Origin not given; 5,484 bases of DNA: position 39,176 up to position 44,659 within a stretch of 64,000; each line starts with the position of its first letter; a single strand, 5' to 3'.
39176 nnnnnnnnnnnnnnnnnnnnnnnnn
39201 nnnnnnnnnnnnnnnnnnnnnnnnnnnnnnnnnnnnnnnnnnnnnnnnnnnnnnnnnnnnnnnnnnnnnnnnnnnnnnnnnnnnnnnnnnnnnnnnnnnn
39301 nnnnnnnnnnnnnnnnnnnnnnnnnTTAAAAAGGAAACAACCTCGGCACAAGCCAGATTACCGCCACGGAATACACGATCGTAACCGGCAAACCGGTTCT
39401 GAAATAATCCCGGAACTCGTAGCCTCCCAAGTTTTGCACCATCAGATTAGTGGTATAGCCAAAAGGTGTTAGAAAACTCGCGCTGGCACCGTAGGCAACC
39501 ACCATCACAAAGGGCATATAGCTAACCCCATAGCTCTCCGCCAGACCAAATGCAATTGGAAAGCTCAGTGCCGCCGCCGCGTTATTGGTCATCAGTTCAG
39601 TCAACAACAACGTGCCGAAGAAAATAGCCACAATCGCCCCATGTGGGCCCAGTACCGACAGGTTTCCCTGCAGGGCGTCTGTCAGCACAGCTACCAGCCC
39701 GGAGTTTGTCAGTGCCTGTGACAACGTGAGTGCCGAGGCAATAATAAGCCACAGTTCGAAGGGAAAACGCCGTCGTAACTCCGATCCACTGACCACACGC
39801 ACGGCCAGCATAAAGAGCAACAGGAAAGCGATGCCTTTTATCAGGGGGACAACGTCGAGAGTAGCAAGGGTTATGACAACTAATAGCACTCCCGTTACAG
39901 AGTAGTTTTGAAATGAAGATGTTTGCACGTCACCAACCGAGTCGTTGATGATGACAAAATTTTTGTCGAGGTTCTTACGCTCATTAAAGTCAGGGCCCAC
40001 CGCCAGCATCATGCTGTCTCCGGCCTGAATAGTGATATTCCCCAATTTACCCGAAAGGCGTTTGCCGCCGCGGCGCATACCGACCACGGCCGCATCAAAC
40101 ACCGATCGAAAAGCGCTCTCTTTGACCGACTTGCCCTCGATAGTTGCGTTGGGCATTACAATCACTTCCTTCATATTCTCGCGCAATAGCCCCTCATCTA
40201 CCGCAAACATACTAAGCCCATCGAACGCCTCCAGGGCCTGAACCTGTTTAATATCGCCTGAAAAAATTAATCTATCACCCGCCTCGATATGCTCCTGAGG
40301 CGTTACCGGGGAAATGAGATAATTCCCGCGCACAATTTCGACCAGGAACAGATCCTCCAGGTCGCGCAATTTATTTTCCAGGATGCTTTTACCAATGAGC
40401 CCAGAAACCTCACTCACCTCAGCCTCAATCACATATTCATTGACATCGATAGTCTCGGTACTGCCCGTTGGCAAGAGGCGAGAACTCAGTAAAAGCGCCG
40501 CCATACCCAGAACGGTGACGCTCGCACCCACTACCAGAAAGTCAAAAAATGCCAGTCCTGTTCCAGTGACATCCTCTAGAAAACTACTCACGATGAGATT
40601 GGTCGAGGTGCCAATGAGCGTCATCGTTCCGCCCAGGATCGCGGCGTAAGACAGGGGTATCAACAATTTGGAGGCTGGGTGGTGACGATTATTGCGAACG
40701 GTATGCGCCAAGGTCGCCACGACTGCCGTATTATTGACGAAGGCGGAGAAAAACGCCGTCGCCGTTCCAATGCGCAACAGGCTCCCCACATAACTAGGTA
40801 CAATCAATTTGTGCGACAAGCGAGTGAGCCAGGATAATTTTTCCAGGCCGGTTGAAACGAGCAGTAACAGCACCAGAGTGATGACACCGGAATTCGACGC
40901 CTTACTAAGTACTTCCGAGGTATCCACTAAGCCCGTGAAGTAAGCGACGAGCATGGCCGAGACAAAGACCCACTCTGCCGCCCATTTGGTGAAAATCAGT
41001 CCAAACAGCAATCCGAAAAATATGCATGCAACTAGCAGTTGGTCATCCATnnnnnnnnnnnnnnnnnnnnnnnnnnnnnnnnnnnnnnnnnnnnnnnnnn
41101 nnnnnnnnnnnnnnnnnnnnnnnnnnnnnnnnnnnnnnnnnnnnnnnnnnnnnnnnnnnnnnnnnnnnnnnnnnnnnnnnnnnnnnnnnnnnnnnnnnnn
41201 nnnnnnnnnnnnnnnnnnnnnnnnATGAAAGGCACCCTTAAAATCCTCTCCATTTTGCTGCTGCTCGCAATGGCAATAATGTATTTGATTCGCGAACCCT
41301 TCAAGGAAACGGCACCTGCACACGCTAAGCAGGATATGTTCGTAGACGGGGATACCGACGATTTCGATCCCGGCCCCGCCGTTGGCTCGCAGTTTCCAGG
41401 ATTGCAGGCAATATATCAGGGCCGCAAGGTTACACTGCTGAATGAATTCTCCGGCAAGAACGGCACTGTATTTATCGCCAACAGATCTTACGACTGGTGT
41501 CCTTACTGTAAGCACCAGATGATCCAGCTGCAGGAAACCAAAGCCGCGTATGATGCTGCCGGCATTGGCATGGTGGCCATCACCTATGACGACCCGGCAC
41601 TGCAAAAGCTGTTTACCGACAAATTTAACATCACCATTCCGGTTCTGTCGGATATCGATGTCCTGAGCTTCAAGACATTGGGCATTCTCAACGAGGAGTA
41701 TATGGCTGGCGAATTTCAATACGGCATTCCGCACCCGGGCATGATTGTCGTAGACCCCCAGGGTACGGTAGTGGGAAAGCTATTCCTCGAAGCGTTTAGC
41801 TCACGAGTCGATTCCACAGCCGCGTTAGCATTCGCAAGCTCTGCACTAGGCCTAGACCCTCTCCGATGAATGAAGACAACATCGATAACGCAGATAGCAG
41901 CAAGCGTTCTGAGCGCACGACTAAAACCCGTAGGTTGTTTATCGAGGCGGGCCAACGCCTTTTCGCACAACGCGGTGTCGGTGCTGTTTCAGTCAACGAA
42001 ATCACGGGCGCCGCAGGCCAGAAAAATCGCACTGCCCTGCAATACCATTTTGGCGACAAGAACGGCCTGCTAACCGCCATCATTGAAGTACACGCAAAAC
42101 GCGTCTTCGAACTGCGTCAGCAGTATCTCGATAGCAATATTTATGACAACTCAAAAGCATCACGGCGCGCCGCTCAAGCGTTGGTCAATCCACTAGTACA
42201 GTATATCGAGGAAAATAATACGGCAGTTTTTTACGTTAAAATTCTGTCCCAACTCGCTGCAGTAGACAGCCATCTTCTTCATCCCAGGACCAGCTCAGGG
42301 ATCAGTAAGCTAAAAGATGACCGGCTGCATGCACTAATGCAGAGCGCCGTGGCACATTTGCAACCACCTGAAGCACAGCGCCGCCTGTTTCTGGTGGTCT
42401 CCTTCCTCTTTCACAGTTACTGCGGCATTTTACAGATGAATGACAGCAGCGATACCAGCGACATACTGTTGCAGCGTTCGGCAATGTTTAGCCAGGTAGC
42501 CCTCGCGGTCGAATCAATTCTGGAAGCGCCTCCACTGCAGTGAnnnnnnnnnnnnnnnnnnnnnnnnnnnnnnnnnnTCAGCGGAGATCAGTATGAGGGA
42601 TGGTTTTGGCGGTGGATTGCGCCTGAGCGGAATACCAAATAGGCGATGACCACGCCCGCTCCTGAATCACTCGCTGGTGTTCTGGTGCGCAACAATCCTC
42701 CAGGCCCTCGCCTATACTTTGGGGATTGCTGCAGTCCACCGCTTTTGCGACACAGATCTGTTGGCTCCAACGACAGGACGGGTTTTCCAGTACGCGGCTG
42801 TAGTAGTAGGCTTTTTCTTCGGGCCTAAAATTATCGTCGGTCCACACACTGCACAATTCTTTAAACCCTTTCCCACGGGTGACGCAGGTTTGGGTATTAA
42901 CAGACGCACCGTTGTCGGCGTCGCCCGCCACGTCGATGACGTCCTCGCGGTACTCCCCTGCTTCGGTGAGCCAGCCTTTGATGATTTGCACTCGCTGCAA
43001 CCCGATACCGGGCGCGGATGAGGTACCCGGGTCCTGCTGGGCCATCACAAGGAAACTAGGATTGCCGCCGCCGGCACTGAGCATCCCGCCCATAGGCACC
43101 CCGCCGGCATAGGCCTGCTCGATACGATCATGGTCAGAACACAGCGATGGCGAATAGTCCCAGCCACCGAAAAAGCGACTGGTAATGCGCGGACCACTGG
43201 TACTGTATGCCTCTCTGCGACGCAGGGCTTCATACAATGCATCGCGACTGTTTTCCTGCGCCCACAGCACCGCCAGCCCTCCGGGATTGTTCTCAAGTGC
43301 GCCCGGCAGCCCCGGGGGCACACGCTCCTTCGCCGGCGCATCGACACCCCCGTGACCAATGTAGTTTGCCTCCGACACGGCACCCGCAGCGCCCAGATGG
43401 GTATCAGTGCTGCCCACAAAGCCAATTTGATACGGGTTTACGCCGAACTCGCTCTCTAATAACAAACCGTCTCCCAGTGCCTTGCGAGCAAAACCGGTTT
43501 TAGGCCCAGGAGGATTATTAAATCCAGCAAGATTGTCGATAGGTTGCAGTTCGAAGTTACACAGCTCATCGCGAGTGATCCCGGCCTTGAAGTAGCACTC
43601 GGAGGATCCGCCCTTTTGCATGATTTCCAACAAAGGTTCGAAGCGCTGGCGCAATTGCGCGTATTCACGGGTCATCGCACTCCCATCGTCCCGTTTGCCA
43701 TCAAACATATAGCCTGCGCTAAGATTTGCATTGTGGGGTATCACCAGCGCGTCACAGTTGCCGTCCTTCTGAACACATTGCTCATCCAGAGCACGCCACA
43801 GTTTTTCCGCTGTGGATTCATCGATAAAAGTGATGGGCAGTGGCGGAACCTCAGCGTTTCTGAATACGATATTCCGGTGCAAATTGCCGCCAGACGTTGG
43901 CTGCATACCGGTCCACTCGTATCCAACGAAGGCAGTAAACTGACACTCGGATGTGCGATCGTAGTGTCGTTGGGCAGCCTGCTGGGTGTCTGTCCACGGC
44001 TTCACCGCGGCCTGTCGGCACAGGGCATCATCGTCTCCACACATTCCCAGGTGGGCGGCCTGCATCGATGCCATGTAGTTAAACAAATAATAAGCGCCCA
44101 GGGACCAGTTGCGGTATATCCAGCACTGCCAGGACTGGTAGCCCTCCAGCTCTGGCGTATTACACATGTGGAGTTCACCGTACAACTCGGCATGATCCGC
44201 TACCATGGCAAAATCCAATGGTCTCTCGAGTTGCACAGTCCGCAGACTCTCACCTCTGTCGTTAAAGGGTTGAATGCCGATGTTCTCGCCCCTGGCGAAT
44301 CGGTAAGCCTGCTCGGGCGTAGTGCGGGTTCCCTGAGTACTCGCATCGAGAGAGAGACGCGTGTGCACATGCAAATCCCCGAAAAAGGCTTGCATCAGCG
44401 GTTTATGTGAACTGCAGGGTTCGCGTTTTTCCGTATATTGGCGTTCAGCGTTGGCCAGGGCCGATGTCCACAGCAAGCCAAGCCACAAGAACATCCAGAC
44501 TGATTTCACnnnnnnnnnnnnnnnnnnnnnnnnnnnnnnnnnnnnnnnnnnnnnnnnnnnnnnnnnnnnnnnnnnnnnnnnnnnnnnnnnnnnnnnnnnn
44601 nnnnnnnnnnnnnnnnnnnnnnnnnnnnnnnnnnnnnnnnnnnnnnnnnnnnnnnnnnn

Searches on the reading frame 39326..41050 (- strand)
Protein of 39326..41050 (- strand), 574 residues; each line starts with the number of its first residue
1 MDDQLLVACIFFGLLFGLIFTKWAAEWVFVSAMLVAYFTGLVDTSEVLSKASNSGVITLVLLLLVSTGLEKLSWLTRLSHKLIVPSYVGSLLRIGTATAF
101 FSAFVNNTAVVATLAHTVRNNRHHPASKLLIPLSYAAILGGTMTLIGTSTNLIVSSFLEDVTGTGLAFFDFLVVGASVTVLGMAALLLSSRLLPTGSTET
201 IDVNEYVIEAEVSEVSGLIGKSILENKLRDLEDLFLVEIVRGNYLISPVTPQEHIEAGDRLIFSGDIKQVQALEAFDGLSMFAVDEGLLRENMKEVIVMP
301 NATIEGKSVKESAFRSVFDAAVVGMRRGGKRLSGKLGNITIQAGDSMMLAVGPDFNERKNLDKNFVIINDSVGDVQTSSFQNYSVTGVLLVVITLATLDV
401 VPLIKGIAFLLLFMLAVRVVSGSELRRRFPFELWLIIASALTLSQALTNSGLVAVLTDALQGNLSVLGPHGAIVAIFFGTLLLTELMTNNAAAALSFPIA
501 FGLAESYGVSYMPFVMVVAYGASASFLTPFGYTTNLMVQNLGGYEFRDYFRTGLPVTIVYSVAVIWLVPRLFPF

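Call 24: search_protein_families(library=pfam, proteins=[window:39326-41050:-], max_evalue=0.00001)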
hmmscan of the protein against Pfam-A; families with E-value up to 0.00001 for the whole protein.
window:39326-41050:- (574 aa): 3 families
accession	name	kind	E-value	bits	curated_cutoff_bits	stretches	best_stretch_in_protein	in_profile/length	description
PF03600.22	CitMHS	-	1.5e-48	166.1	31.9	2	18-509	4-326/336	Citrate transporter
PF02080.26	TrkA_C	-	1.1e-19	70.6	27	2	208-276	2-69/71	TrkA-C domain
PF00939.25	Na_sulph_symp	-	2.4e-10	40.4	27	1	409-565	299-459/472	Sodium:sulfate symporter transmembrane region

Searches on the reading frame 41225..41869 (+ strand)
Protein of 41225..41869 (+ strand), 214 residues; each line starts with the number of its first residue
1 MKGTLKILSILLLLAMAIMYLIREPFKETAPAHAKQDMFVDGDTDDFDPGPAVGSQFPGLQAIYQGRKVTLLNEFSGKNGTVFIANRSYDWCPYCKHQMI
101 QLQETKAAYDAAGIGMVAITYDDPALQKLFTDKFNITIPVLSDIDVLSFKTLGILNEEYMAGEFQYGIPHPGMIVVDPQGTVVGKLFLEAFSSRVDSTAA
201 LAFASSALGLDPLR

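Call 24: search_protein_families(library=pfam, proteins=[window:41225-41869:+], max_evalue=0.00001)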
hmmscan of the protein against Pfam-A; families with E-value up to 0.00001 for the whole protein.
window:41225-41869:+ (214 aa): 2 families
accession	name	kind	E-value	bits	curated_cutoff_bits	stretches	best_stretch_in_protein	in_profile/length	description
PF00578.27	AhpC-TSA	-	1e-17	64.7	26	1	53-183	1-122/124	AhpC/TSA family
PF08534.16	Redoxin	-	1.6e-13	51.1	26.6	1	53-193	2-138/148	Redoxin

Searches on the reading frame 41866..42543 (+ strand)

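Call 24: search_protein_families(library=pfam, proteins=[window:41866-42543:+], max_evalue=0.00001)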
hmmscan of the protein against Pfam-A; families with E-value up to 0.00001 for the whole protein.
window:41866-42543:+ (225 aa): 1 family
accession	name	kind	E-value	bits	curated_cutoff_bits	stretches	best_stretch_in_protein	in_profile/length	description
PF00440.29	TetR_N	-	3.4e-08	33.6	24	1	26-72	2-47/47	Bacterial regulatory proteins, tetR family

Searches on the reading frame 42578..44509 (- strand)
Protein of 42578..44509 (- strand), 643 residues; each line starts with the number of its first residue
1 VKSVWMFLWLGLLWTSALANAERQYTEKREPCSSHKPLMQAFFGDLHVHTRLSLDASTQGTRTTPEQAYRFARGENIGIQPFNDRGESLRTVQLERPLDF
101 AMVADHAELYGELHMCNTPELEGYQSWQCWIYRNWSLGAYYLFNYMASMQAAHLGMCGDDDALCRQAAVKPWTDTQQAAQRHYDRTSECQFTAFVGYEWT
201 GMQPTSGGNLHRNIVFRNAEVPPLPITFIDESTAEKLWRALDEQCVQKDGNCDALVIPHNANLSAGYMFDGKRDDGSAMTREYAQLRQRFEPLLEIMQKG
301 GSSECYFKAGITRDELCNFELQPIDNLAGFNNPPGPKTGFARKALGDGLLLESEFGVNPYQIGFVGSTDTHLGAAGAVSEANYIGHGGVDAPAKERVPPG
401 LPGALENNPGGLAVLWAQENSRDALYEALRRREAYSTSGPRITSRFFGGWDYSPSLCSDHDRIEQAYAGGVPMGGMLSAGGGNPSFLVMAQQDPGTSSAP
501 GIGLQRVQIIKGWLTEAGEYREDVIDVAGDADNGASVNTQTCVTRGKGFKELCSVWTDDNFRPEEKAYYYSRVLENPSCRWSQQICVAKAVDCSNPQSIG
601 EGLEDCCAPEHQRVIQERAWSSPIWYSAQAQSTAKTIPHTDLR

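Call 24: search_protein_families(library=pfam, proteins=[window:42578-44509:-], max_evalue=0.00001)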
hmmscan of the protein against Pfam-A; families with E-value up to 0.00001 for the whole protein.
window:42578-44509:- (643 aa): 1 family
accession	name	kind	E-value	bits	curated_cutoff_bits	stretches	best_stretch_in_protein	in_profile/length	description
PF12228.14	DUF3604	-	2.3e-166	555.1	20.4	1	38-627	3-590/591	Protein of unknown function (DUF3604)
